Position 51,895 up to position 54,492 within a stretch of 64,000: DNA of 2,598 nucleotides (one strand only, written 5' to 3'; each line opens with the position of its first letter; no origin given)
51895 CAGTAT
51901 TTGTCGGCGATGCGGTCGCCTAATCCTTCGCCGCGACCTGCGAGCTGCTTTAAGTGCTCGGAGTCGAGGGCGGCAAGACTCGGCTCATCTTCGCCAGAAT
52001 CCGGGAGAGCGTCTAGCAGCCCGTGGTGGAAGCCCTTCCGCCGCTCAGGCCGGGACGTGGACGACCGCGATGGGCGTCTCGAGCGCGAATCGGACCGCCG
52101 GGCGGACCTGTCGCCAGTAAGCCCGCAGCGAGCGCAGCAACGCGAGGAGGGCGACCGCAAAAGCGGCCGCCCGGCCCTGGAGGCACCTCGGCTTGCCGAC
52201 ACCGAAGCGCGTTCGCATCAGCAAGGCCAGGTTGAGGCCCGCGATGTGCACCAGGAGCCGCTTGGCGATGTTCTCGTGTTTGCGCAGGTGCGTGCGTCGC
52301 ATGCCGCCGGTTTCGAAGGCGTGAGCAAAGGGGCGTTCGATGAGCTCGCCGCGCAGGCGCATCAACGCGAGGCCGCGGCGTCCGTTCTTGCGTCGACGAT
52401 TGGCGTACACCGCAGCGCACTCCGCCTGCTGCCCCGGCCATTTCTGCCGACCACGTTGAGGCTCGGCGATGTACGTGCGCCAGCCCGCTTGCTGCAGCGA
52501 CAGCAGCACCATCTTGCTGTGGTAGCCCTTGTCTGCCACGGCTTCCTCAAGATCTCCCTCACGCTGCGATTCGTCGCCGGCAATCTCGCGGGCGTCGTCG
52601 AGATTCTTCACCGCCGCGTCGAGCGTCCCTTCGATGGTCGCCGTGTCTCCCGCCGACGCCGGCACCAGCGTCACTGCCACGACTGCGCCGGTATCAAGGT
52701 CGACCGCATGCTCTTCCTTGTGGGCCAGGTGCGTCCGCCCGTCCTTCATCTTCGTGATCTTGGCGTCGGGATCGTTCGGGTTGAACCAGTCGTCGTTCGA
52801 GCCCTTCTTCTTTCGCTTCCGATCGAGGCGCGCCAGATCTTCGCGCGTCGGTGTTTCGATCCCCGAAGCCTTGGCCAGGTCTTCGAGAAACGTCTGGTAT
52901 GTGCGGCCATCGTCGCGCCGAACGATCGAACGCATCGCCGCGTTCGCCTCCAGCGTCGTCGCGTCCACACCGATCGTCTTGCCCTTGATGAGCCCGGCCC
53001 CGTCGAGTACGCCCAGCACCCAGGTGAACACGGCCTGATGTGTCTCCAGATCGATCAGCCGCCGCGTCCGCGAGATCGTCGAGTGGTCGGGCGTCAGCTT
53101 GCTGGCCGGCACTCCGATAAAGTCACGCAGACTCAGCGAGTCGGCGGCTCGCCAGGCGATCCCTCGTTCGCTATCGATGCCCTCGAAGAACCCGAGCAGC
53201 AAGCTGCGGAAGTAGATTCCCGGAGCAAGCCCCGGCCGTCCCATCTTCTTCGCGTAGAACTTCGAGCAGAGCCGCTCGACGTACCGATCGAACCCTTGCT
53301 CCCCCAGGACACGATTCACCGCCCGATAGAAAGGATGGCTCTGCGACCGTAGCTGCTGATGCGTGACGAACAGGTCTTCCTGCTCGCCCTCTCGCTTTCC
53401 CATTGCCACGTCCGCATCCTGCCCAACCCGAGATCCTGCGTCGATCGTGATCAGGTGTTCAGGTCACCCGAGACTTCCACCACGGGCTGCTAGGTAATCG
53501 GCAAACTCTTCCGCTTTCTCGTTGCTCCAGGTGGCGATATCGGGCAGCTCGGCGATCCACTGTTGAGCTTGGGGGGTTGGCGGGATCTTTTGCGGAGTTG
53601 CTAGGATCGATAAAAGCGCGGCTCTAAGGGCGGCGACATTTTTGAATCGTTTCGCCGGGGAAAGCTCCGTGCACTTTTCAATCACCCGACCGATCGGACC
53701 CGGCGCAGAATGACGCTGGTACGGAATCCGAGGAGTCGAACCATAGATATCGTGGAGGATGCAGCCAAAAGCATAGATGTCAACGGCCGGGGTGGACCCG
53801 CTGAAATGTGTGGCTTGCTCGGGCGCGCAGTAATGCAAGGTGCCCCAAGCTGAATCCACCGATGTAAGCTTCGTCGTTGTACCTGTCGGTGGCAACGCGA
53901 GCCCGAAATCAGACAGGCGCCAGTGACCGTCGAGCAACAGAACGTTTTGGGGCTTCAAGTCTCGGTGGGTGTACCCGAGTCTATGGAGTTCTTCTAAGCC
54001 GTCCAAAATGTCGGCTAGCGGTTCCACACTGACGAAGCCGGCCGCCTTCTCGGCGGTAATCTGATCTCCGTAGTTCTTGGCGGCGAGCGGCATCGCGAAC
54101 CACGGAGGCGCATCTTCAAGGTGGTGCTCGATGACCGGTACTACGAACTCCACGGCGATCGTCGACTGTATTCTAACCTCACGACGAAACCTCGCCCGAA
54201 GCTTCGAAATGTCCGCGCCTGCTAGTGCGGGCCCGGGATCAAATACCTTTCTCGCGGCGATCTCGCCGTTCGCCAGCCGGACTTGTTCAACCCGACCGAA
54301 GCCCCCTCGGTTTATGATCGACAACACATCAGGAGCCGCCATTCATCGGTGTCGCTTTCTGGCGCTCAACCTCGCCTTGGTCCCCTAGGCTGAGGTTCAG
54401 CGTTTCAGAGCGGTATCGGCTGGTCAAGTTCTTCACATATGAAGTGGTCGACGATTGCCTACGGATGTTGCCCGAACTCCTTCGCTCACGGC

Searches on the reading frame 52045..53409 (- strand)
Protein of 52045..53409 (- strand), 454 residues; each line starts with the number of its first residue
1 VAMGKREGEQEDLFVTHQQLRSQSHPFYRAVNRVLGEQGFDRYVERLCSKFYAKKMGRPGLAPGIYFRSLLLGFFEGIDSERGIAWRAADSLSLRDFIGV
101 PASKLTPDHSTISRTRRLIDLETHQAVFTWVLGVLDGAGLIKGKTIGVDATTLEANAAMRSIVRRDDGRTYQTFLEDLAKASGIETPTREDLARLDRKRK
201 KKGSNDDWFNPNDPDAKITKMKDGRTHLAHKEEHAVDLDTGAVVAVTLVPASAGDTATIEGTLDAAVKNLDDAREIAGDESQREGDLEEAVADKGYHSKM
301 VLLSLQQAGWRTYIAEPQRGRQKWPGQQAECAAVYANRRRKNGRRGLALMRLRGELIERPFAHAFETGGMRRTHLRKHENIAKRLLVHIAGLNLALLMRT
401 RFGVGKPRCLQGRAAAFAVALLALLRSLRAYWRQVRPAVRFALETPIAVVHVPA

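Call 9: search_protein_families(library=pfam, proteins=[window:52045-53409:-], max_evalue=0.01)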
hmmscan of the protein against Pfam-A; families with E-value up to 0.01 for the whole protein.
window:52045-53409:- (454 aa): 2 families
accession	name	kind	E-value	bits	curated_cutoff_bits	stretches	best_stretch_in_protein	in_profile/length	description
PF05598.16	DUF772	-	4e-15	56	23.1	1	57-128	1-71/74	Transposase domain (DUF772)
PF01609.27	DDE_Tnp_1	-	3.6e-06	27.3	23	1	220-394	26-200/200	Transposase DDE domain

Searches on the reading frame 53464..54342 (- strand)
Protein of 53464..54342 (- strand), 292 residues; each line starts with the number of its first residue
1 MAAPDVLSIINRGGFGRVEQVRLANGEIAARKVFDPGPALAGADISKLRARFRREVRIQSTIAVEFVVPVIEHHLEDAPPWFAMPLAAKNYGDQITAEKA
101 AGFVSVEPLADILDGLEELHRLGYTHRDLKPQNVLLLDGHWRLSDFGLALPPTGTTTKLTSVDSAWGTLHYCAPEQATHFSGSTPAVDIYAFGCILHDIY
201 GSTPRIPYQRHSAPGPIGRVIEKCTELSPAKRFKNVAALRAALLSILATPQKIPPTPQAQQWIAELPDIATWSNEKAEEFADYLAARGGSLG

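Call 9: search_protein_families(library=pfam, proteins=[window:53464-54342:-], max_evalue=0.01)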
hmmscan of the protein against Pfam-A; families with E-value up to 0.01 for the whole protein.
window:53464-54342:- (292 aa): 2 families
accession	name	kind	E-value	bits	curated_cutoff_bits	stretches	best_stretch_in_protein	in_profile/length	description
PF00069.31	Pkinase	-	1.3e-25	90.7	31.7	1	8-205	5-196/263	Protein kinase domain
PF07714.23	PK_Tyr_Ser-Thr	-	7.6e-13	48.8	23.1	1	46-220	42-217/258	Protein tyrosine and serine/threonine kinase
